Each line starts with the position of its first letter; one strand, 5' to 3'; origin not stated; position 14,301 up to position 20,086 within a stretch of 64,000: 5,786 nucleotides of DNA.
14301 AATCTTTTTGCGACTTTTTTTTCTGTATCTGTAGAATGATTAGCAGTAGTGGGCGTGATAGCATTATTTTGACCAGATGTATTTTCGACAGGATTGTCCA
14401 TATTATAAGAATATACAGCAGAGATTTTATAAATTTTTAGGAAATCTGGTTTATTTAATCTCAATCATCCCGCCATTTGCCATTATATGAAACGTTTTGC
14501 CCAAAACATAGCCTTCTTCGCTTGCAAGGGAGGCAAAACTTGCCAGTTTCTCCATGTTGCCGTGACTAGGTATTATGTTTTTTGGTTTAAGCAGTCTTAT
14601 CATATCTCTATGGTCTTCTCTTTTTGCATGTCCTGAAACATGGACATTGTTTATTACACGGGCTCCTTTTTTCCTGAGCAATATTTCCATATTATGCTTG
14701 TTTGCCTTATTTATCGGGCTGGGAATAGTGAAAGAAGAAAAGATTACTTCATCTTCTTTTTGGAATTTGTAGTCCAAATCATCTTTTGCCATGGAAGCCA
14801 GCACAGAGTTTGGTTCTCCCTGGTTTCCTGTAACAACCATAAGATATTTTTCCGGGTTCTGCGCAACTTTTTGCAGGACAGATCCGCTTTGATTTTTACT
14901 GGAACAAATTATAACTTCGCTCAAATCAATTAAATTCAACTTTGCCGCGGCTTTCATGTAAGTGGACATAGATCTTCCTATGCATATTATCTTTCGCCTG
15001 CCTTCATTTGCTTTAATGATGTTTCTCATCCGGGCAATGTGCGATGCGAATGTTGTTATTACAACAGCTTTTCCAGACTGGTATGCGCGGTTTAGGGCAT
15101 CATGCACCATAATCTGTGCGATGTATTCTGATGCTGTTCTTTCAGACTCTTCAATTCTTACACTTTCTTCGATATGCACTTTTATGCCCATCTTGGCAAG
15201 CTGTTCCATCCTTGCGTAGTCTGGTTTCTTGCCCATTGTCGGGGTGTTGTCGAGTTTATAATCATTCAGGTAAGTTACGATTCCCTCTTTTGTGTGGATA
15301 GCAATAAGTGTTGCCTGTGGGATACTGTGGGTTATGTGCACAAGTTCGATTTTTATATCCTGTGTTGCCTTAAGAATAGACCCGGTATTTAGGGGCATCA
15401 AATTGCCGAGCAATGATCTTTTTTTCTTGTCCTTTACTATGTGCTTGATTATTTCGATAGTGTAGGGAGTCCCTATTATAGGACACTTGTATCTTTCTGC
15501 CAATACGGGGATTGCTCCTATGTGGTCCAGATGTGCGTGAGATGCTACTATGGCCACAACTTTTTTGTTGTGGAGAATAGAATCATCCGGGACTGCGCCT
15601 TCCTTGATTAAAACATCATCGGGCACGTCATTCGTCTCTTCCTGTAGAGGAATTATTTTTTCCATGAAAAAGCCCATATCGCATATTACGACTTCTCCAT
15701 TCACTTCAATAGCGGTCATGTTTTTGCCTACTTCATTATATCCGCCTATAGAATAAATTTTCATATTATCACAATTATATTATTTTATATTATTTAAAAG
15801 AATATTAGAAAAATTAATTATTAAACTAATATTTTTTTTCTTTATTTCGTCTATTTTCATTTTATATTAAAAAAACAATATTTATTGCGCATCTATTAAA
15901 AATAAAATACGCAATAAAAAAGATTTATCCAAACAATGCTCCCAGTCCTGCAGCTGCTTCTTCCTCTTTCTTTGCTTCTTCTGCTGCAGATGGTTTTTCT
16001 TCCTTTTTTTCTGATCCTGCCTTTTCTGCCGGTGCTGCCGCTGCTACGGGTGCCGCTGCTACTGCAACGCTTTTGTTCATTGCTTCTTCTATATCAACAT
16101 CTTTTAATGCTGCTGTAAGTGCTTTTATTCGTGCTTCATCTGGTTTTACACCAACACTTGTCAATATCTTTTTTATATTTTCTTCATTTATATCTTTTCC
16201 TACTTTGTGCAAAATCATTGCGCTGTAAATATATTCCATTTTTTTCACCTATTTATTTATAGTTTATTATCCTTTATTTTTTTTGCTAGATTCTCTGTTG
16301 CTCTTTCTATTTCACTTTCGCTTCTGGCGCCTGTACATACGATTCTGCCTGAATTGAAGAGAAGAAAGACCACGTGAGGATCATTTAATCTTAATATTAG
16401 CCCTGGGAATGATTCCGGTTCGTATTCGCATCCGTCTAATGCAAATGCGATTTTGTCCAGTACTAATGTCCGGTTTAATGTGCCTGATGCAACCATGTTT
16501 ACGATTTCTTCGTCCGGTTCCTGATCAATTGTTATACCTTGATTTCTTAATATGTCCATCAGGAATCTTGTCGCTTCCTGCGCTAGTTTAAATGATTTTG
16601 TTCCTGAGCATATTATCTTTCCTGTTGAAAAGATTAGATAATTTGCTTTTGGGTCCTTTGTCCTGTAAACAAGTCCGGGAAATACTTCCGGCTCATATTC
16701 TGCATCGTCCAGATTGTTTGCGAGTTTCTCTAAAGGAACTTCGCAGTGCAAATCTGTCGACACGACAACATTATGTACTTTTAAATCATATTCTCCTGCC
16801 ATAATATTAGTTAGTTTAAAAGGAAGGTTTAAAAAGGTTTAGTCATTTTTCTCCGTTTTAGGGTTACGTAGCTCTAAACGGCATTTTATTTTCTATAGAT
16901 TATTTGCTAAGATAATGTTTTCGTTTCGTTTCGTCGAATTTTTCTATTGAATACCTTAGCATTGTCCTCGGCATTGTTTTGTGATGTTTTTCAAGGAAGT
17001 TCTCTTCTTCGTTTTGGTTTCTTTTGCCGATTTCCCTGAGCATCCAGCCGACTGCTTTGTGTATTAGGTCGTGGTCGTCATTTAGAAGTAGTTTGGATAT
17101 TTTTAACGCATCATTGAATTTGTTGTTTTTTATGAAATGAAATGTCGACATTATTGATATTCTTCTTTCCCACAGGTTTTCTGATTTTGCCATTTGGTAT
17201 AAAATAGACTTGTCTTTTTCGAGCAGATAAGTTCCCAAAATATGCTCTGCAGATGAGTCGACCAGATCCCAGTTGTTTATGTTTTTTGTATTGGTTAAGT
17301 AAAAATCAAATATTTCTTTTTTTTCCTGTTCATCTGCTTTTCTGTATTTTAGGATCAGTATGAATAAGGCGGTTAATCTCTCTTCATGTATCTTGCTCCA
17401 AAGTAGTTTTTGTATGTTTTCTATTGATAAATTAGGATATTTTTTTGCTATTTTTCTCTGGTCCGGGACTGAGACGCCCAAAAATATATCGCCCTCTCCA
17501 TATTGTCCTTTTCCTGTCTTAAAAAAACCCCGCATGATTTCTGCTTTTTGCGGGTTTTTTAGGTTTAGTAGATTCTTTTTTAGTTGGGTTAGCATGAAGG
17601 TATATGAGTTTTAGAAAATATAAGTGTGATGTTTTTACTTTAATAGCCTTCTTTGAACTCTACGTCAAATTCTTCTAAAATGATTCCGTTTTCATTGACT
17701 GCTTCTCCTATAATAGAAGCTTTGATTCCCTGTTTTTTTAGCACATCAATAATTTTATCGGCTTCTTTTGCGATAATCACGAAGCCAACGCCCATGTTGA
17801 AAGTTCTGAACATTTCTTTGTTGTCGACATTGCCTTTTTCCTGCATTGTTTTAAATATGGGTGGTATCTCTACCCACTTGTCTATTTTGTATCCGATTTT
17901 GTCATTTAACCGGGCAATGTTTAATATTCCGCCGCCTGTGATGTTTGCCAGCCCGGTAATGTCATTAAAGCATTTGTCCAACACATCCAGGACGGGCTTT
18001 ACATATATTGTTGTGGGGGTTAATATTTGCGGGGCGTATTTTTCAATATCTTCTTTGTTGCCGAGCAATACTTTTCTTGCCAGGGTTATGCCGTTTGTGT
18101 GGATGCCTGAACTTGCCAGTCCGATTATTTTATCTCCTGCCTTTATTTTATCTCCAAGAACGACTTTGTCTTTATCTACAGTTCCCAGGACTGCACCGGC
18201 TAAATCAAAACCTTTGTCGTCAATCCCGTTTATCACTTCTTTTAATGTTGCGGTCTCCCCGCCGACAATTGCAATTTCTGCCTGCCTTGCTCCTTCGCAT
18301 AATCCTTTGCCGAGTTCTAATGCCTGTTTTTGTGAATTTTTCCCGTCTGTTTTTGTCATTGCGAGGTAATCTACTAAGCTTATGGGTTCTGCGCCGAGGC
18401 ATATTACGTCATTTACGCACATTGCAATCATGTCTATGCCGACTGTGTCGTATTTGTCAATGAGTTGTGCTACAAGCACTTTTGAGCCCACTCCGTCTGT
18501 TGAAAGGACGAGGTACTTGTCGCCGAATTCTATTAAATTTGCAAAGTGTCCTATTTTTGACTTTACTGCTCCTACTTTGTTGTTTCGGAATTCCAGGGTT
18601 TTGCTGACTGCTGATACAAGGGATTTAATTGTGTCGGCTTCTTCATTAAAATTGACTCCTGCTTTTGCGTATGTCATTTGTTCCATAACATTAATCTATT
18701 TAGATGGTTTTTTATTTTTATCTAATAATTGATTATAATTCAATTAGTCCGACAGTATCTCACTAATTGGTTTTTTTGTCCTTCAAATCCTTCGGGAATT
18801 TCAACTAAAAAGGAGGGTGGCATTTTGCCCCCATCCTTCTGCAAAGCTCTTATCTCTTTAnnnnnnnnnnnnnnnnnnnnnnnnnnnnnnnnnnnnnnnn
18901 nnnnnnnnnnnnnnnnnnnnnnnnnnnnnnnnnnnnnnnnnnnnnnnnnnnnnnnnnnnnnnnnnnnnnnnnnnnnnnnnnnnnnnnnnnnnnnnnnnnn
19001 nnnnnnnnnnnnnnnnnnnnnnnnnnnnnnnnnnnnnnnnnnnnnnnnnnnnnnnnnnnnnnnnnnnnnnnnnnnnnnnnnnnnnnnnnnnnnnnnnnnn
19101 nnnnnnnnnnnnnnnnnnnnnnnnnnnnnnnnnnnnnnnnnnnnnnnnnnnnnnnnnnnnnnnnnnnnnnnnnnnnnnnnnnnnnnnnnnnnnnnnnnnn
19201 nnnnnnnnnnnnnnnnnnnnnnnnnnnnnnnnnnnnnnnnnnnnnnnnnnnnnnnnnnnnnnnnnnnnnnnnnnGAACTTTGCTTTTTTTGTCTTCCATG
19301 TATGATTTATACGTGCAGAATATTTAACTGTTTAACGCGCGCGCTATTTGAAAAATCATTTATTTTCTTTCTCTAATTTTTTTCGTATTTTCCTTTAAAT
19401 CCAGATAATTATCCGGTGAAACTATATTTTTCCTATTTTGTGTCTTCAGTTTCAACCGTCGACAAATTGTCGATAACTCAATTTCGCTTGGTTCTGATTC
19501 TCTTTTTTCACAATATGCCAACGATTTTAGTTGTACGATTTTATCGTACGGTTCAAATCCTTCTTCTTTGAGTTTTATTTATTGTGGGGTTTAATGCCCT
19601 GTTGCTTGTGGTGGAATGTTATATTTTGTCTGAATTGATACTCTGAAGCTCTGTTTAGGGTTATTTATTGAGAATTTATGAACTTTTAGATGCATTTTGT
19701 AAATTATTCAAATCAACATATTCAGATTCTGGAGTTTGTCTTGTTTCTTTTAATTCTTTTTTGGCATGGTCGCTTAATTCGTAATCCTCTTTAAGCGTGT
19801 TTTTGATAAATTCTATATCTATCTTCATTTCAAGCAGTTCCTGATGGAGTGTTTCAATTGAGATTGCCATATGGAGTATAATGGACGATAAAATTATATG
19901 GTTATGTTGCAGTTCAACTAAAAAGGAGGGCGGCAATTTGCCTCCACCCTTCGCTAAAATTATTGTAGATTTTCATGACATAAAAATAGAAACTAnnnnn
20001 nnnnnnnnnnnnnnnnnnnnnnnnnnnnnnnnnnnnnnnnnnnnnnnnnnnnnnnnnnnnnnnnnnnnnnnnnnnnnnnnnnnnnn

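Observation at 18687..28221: A ~9.5 kb AT-rich accessory island sits inside the purS-purL-purQ ... purM gene string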

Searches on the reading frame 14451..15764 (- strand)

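Call 6: search_protein_families(library=pfam, proteins=[window:14451-15764:-], max_evalue=0.001)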
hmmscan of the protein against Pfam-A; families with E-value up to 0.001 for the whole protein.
window:14451-15764:- (437 aa): 4 families
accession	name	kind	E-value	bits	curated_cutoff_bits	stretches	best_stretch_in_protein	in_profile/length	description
PF22505.1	RNase_J_b_CASP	-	2.1e-22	79.7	27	1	233-352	3-117/126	Ribonuclease J, beta-CASP domain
PF07521.17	RMMBL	-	1.1e-12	48.1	21.6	1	368-418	6-57/63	Zn-dependent metallo-hydrolase RNA specificity domain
PF00753.33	Lactamase_B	-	5.5e-09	36.7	22.7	1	13-109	5-84/196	Metallo-beta-lactamase superfamily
PF12706.13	Lactamase_B_2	-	2.7e-06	27.6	27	1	67-150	29-116/200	Beta-lactamase superfamily domain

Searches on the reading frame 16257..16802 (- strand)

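Call 6: search_protein_families(library=pfam, proteins=[window:16257-16802:-], max_evalue=0.001)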
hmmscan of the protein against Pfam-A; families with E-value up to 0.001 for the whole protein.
window:16257-16802:- (181 aa): 1 family
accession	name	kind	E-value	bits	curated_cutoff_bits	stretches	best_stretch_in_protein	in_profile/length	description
PF00352.27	TBP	-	5.8e-55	183.5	22.9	2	99-178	3-84/85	Transcription factor TFIID (or TATA-binding protein, TBP)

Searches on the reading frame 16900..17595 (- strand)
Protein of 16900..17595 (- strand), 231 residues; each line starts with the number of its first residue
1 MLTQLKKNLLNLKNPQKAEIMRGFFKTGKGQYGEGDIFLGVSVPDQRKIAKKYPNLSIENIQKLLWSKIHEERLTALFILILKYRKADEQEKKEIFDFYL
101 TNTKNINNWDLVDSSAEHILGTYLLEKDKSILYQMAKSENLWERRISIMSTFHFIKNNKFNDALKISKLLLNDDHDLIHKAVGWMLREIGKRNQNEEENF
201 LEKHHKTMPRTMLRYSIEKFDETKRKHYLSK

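Call 6: search_protein_families(library=pfam, proteins=[window:16900-17595:-], max_evalue=0.001)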
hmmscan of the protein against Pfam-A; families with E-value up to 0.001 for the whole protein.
window:16900-17595:- (231 aa): 1 family
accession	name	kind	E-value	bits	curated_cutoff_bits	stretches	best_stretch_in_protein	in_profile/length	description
PF08713.17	DNA_alkylation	-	3.5e-66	223.4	21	1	6-220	2-213/213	DNA alkylation repair enzyme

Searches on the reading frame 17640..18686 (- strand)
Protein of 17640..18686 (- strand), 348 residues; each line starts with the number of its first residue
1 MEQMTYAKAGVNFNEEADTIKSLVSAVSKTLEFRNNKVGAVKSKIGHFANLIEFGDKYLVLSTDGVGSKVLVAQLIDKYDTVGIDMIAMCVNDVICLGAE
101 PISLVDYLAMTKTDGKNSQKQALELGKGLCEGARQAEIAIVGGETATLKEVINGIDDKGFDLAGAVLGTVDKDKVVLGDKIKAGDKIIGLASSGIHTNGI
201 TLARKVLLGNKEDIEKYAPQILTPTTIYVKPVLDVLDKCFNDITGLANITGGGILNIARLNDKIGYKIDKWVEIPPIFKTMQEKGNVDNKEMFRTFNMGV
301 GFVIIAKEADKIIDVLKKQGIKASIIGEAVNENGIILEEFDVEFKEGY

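Call 6: search_protein_families(library=pfam, proteins=[window:17640-18686:-], max_evalue=0.001)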
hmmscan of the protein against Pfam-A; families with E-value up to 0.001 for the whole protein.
window:17640-18686:- (348 aa): 2 families
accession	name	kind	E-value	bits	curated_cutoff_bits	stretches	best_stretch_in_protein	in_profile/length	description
PF02769.27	AIRS_C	-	4.8e-25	89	23.1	1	182-336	1-152/156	AIR synthase related protein, C-terminal domain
PF00586.29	AIRS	-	3.8e-21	76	24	1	50-170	5-112/112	AIR synthase related protein, N-terminal domain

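Call 10: find_encoding_contigs(protein=window:17640-18686:-, flank=10000, max_places=10)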
Protein window:17640-18686:- (348 aa): 4 contigs read that carry it; 3 places shown.
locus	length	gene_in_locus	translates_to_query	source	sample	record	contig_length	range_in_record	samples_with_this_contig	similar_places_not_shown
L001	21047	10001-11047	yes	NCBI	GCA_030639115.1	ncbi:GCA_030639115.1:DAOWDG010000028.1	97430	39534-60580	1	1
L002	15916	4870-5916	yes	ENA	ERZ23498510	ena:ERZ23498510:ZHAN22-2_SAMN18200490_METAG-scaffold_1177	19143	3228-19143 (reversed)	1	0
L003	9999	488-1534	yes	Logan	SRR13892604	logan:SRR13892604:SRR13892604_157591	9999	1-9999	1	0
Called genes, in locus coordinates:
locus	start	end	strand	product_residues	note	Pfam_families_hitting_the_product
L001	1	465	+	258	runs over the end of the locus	PF13507:GATase_5, PF00117:GATase, PF07685:GATase_3 (faint), PF01965:DJ-1_PfpI (weak)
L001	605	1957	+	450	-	PF02661:Fic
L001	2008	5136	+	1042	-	PF20465:MmeI_hel (weak), PF02384:N6_Mtase, PF01170:UPF0020 (faint), PF20473:MmeI_Mtase, PF07669:Eco57I, PF12950:TaqI_C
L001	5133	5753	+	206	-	-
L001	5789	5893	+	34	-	-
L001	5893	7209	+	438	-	PF27216:YopA_C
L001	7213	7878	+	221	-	PF02498:Bro-N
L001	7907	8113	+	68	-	-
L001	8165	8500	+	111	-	-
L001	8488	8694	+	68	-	PF10049:DUF2283 (weak)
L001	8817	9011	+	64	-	-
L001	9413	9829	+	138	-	-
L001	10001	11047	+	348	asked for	PF00586:AIRS, PF02769:AIRS_C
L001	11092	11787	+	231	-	PF08713:DNA_alkylation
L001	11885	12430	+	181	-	PF00352:TBP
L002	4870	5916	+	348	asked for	PF00586:AIRS, PF02769:AIRS_C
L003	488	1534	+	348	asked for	PF00586:AIRS, PF02769:AIRS_C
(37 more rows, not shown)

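Call 19: find_homologous_proteins(query=window:17640-18686:-, max_evalue=1e-40)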
Query window:17640-18686:- (348 aa): 7783 proteins with E <= 1e-40 among 8000 candidates; the best 120 are listed.
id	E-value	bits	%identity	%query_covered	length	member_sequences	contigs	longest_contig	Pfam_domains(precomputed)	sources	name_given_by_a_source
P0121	1.3e-217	740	100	99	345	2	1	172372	PF00586.30,PF02769.28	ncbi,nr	ncbi:MAG: phosphoribosylformylglycinamidine cyclo-ligase [Candidatus Aenigmarchaeota archaeon]|nr:ph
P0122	2.3e-173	594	80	99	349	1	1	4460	PF00586.30,PF02769.28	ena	-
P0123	2.9e-171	587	80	98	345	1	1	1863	PF00586.30,PF02769.28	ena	-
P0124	1.7e-126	440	63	98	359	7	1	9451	PF00586.30,PF02769.28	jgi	-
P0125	1.4e-121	424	60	98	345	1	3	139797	PF00586.30,PF02769.28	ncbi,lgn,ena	-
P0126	5.7e-113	396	58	96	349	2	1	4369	PF00586.30,PF02769.28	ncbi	-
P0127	2.5e-111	390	56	96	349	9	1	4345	PF00586.30,PF02769.28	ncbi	-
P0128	8.6e-111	389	57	96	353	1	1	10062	PF00586.30,PF02769.28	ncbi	-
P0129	4.8e-110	386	56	98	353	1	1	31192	PF00586.30,PF02769.28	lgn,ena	-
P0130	6.8e-110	386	56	96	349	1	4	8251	PF00586.30,PF02769.28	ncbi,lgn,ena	-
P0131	3.6e-109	383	52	99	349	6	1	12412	PF00586.30,PF02769.28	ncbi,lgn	-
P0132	1.4e-108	381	54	95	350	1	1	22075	PF00586.30,PF02769.28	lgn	-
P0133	8.3e-108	379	52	99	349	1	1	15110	PF00586.30,PF02769.28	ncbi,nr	ncbi:MAG: phosphoribosylformylglycinamidine cyclo-ligase [archaeon]|nr:phosphoribosylformylglycinami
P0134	1.2e-104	368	50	99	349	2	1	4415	PF00586.30,PF02769.28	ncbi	-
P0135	1.9e-103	364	51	98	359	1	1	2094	PF00586.30,PF02769.28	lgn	-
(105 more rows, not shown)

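Call 20: find_encoding_contigs(protein=P0122, flank=10000, max_places=4)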
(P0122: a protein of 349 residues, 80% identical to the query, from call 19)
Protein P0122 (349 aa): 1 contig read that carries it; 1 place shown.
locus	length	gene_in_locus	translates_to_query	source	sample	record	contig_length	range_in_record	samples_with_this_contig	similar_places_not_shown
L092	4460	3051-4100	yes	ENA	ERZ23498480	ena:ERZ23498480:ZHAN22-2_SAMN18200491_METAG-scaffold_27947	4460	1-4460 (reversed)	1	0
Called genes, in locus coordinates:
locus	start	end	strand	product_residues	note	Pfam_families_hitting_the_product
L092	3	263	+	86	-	?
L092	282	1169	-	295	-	PF00535:Glycos_transf_2, PF13641:Glyco_tranf_2_3, PF13712:Glyco_tranf_2_5 (faint)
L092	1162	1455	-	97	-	PF01157:Ribosomal_L21e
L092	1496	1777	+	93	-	-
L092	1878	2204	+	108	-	-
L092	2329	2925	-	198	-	PF01470:Peptidase_C15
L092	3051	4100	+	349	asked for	PF00586:AIRS, PF02769:AIRS_C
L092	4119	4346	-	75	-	-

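Call 21: find_encoding_contigs(protein=P0125, flank=10000, max_places=4)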
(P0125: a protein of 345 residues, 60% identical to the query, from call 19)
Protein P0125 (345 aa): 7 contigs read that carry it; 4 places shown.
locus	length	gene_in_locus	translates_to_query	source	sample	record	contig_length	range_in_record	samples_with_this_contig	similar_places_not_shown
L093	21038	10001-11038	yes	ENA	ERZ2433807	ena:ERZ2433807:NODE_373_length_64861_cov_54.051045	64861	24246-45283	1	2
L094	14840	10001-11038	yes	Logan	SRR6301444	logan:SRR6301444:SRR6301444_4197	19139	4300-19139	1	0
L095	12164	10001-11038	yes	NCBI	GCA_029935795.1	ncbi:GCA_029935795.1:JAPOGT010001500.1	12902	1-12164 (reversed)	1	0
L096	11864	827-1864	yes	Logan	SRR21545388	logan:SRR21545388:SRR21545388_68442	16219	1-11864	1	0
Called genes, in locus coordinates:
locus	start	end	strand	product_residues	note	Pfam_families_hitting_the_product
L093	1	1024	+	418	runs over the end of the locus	PF00464:SHMT, PF00155:Aminotran_1_2 (faint)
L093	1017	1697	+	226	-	PF01168:Ala_racemase_N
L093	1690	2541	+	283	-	PF00763:THF_DHG_CYH, PF02882:THF_DHG_CYH_C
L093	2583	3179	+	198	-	PF02142:MGS, PF01808:AICARFT_IMPCHas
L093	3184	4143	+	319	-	PF01808:AICARFT_IMPCHas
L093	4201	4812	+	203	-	PF00551:Formyl_trans_N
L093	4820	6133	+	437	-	PF08245:Mur_ligase_M, PF27239:FOL3_C, PF02875:Mur_ligase_C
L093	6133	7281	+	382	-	PF07690:MFS_1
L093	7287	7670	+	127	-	PF00731:AIRC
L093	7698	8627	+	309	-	PF01259:SAICAR_synt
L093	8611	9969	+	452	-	PF00206:Lyase_1, PF08328:ASL_C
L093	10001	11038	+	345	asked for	PF00586:AIRS, PF02769:AIRS_C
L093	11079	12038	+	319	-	PF02540:NAD_synthase, PF00764:Arginosuc_synth (weak), PF01171:ATP_bind_3 (faint), PF06508:QueC (faint), PF00958:GMP_synt_C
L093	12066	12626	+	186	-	PF00117:GATase, PF07722:Peptidase_C26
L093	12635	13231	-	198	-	PF01380:SIS, PF13580:SIS_2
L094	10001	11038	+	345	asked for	PF00586:AIRS, PF02769:AIRS_C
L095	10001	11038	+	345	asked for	PF00586:AIRS, PF02769:AIRS_C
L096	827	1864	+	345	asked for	PF00586:AIRS, PF02769:AIRS_C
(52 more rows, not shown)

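Call 22: find_encoding_contigs(protein=P0124, flank=10000, max_places=4)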
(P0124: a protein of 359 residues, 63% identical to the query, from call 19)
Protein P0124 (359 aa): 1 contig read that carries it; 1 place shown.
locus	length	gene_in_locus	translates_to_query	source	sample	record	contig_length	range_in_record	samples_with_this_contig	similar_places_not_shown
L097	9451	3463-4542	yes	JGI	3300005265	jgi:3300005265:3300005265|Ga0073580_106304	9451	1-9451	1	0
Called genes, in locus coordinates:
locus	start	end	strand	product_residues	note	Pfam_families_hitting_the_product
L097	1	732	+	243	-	?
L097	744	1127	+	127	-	PF00731:AIRC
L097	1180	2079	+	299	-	PF01259:SAICAR_synt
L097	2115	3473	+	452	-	PF00206:Lyase_1, PF08328:ASL_C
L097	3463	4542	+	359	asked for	PF00586:AIRS, PF02769:AIRS_C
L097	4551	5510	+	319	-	PF02540:NAD_synthase (weak), PF06508:QueC (faint), PF00958:GMP_synt_C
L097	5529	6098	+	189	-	PF00117:GATase, PF07722:Peptidase_C26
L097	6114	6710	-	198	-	PF01380:SIS, PF13580:SIS_2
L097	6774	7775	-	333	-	PF00215:OMPdecase, PF01729:QRPTase_C (faint), PF00215:OMPdecase, PF00977:His_biosynth (weak), PF02581:TMP-TENI (weak)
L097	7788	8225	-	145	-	PF02502:LacAB_rpiB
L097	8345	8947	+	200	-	PF01180:DHO_dh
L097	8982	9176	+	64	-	PF01180:DHO_dh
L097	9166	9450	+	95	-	?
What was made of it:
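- More distant DPANN relatives place purM after purB (calls 21, 22).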

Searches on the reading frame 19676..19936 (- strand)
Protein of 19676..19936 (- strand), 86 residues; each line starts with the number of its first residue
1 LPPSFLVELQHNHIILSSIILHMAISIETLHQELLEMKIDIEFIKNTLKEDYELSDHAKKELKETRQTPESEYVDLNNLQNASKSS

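Call 5: search_protein_families(library=pfam, proteins=[window:19676-19936:-], max_evalue=0.01)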
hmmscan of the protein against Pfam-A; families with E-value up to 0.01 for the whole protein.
window:19676-19936:- (86 aa): 1 family
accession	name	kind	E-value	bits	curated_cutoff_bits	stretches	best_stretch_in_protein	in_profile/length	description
PF00874.25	PRD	-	0.005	17.6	23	1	7-72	13-79/90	PRD domain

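Call 30: search_protein_families(library=padloc, proteins=[window:19676-19936:-], max_evalue=0.01)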
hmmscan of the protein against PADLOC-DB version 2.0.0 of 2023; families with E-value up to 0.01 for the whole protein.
window:19676-19936:- (86 aa): 0 families

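Call 31: search_protein_families(library=ncbifam, proteins=[window:19676-19936:-], max_evalue=0.01)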
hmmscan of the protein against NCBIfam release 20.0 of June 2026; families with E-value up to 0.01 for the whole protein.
window:19676-19936:- (86 aa): 0 families

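Call 32: search_protein_families(library=phrogs, proteins=[window:19676-19936:-], max_evalue=0.01)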
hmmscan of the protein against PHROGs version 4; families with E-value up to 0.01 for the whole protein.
window:19676-19936:- (86 aa): 0 families
